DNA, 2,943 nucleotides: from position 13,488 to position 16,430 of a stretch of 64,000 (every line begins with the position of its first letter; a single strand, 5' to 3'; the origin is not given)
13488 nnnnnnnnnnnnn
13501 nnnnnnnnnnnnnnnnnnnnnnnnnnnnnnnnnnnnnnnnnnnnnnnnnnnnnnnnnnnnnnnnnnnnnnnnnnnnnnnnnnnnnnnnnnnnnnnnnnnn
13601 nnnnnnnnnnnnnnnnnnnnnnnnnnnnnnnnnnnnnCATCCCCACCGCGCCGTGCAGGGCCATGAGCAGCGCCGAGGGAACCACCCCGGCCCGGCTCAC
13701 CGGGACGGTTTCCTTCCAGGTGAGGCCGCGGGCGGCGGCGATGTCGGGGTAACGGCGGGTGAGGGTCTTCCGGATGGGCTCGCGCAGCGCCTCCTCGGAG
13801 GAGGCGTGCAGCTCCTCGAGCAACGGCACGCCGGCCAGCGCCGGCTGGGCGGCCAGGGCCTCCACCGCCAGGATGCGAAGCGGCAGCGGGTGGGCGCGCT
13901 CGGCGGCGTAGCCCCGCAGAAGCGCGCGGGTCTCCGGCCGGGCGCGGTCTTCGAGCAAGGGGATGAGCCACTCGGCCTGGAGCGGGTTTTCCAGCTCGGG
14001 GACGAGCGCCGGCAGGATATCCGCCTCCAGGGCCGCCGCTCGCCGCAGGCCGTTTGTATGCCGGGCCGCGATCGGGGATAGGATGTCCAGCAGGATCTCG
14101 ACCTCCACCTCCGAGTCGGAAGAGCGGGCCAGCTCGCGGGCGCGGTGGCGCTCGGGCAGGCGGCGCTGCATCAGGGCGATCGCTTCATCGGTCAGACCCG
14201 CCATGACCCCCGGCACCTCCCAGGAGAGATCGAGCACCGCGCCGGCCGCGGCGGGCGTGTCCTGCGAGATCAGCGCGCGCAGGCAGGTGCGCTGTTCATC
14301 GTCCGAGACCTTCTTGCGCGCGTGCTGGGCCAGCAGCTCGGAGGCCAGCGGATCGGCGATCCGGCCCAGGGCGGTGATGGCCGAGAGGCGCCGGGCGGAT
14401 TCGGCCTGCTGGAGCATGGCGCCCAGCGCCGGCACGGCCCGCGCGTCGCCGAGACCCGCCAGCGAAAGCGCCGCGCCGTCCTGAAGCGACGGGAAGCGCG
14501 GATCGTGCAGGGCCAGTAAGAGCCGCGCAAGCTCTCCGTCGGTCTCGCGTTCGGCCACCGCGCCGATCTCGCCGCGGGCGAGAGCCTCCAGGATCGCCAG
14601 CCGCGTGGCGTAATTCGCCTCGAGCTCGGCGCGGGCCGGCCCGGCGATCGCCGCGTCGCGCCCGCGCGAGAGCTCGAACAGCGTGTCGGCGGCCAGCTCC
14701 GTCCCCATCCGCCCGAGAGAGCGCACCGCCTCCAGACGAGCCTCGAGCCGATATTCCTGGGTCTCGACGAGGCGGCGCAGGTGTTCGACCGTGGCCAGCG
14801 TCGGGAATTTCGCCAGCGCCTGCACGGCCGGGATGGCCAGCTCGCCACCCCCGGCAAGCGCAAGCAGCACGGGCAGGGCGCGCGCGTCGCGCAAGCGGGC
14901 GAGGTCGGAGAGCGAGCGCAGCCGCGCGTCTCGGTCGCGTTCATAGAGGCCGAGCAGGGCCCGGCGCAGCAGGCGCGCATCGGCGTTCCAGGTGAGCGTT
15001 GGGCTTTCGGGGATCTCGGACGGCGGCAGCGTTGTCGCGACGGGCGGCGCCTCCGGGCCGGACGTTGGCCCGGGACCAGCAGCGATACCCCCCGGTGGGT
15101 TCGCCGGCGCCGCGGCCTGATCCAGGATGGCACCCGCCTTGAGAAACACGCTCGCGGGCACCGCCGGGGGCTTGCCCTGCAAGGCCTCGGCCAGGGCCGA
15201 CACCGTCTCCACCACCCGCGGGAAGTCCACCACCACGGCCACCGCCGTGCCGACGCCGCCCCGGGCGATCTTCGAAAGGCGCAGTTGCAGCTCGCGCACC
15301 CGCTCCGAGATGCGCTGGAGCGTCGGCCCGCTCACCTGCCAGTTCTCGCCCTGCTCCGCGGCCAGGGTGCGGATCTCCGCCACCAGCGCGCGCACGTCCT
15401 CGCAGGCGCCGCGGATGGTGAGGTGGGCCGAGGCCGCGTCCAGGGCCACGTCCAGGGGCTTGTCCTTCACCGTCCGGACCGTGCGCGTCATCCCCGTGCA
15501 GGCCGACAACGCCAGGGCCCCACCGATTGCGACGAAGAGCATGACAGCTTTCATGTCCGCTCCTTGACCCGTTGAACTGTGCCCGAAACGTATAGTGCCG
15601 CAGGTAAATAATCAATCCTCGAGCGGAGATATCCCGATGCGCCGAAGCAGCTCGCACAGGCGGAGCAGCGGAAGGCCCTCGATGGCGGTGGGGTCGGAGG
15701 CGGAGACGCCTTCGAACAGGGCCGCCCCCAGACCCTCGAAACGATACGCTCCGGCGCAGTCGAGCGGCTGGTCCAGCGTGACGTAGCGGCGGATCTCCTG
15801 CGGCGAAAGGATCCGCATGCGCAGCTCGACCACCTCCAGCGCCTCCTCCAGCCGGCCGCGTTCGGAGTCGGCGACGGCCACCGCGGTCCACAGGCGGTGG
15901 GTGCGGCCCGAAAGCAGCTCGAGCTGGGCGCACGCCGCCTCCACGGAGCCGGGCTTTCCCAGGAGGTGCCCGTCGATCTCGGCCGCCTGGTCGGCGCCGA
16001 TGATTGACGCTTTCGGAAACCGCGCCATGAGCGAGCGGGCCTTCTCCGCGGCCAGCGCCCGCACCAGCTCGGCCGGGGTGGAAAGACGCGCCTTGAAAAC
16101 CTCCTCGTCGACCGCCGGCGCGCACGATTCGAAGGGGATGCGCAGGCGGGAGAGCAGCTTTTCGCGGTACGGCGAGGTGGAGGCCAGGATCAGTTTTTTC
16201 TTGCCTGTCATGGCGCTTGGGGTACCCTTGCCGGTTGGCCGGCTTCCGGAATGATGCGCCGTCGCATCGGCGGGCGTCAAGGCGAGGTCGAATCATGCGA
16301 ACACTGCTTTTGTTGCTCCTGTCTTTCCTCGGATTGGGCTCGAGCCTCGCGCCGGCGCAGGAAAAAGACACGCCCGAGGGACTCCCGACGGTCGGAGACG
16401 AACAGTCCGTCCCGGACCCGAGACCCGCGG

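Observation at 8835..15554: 1630-aa repetitive polytopic membrane lipoprotein (HEAT-like N-domain + about 25 Gly/Ala-rich TM hairpin repeats) co-transcribed with a GAF hybrid histidine kinase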

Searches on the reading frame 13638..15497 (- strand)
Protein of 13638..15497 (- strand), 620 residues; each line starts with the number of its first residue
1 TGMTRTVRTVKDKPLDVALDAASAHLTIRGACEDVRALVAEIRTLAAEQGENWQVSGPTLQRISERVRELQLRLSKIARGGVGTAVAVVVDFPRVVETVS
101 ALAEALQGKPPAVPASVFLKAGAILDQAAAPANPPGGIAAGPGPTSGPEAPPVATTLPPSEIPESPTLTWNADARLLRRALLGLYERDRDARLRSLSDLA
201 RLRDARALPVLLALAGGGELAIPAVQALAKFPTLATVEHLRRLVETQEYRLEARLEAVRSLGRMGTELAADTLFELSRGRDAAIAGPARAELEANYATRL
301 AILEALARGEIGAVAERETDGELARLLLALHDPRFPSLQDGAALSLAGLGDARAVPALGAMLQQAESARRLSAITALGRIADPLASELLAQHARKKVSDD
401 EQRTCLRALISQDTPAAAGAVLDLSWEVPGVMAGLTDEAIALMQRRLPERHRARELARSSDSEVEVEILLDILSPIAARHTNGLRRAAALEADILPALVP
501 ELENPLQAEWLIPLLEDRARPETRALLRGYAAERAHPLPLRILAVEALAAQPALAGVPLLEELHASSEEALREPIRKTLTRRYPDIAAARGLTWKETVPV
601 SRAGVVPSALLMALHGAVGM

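Call 101: predict_structure(alignment_id=A5)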
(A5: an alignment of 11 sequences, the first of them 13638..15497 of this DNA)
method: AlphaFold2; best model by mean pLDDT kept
length: 620 residues; sequences in the alignment: 11
mean_pLDDT: 81.5   pTM: 0.66
mean pLDDT of the five models: 81.5, 79.9, 79.4, 77.6, 75.4
residues with pLDDT >= 90: 311; 70-90: 187; 50-70: 53; < 50: 69
segments of 3 or more residues with pLDDT < 50: 1-19, 82-86, 130-163, 604-607, 618-620
pLDDT, mean of each block of 10 residues (from residue 1): 32 38 68 81 83 82 85 73 51 77 75 79 69 33 34 40 61 93 94 96 93 92 96 93 93 96 92 92 95 92 82 56 84 85 90 90 92 96 93 92 97 94 92 92 94 81 93 92 90 89 92 87 93 95 95 89 93 95 92 73 50 50
secondary structure, 60 per line:
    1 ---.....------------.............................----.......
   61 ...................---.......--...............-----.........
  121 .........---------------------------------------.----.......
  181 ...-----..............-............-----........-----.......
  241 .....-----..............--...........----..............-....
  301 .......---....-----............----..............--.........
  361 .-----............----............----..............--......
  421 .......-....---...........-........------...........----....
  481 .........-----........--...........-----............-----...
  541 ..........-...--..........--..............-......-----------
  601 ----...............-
elements in order: H4-8 H21-49 E54-56 H57-79 H83-89 H92-106 E112-114 H115-129 H174-183 H189-202 H205-215 H221-228 H234-245 H251-264 H267-277 H282-295 H297-307 H311-314 H320-331 H336-349 H352-361 H367-378 H383-394 H399-412 H415-427 H429-432 H436-446 H448-455 H462-472 H477-489 H495-502 H505-515 H521-532 H538-550 H557-566 H569-582 H584-589 H605-619

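Call 103: fold_search(model_id=the predicted structure, library=pdb)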
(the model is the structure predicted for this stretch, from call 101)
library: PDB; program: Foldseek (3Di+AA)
matches with E <= 10: 985; with E <= 0.001: 58
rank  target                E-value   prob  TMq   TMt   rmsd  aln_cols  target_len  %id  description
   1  6fsq                  1.0e-06  1.00  0.18  0.28  17.1       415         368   19  Structure of A3_bGFPD, an artificial bi-domain protein based on two different alphaRep domains : A3 and a GFP binding do (released 2018-08-08)
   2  4rv1_A                1.2e-05  1.00  0.17  0.24  21.6       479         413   16  Crystal Structure of Engineered Protein. Northeast Structural Genomics Consortium (NESG) Target OR497. (released 2014-12-10)
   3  4zv6_A                5.3e-05  1.00  0.19  0.39  20.7       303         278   23  Crystal structure of the artificial alpharep-7 octarellinV.1 complex (released 2016-05-25)
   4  6bzx_A                5.7e-05  1.00  0.19  0.39  20.5       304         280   23  Structure of the artificial complex alpha-Rep/Octarellin V.1 crystallized by counter diffusion in a capillary (released 2019-01-09)
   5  4d4z_A                6.8e-05  1.00  0.19  0.38  17.4       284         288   18  STRUCTURE OF HUMAN DEOXYHYPUSINE HYDROXYLASE in complex with glycerol (released 2015-04-15)
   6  7p0h_A                6.8e-05  1.00  0.16  0.23  21.6       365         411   18  Crystal structure of Helicobacter pylori ComF fused to an artificial alphaREP crystallization helper(named B2) (released 2022-04-06)
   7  1bk6_A                7.4e-05  1.00  0.14  0.20  22.8       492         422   12  KARYOPHERIN ALPHA (YEAST) + SV40 T ANTIGEN NLS (released 1999-01-13)
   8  7mc4_A                8.5e-05  1.00  0.17  0.25  20.3       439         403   17  Crystal structure of a single-chain E/F type bilin lyase-isomerase MpeQ (released 2022-02-23)
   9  8gai_C                1.1e-04  1.00  0.15  0.20  24.0       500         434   12  Cavia porcellus (guinea pig) importin-alpha 1 in complex with Bimax2 peptide (released 2023-04-05)
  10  6wx8_A                1.2e-04  1.00  0.18  0.25  22.2       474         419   11  SOX2 bound to Importin-alpha 3 (released 2020-10-28)
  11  4xl5_C                1.3e-04  1.00  0.18  0.43  18.9       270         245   23  X-ray structure of bGFP-A / EGFP complex (released 2015-08-19)
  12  4d4z_B                1.3e-04  1.00  0.19  0.38  17.4       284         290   18  STRUCTURE OF HUMAN DEOXYHYPUSINE HYDROXYLASE in complex with glycerol (released 2015-04-15)
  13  6wx8_C                1.4e-04  1.00  0.17  0.25  22.4       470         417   11  SOX2 bound to Importin-alpha 3 (released 2020-10-28)
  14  7z0g_C                1.5e-04  1.00  0.15  0.41  17.6       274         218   20  CPAP:TUBULIN:IE5 ALPHAREP COMPLEX P1 SPACE GROUP (released 2022-04-13)
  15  7q1f_T                1.6e-04  1.00  0.16  0.41  17.6       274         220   20  CPAP:TUBULIN:IE5 ALPHAREP COMPLEX (released 2022-04-20)
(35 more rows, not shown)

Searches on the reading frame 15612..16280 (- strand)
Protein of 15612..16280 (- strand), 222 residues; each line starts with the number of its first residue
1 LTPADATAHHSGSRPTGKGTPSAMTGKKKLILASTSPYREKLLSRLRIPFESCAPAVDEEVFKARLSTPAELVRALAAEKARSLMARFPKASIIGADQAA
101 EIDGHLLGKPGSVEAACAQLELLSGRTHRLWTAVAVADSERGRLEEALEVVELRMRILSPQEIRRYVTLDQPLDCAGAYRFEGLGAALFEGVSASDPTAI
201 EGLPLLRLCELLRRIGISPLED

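Call 17: search_protein_families(library=pfam, proteins=[window:15612-16280:-], max_evalue=0.001)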
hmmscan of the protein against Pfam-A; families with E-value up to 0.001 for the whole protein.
window:15612-16280:- (222 aa): 1 family
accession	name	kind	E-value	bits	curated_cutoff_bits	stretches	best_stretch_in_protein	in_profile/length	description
PF02545.19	Maf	-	5.3e-49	166.9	27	1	29-214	1-186/187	Maf-like protein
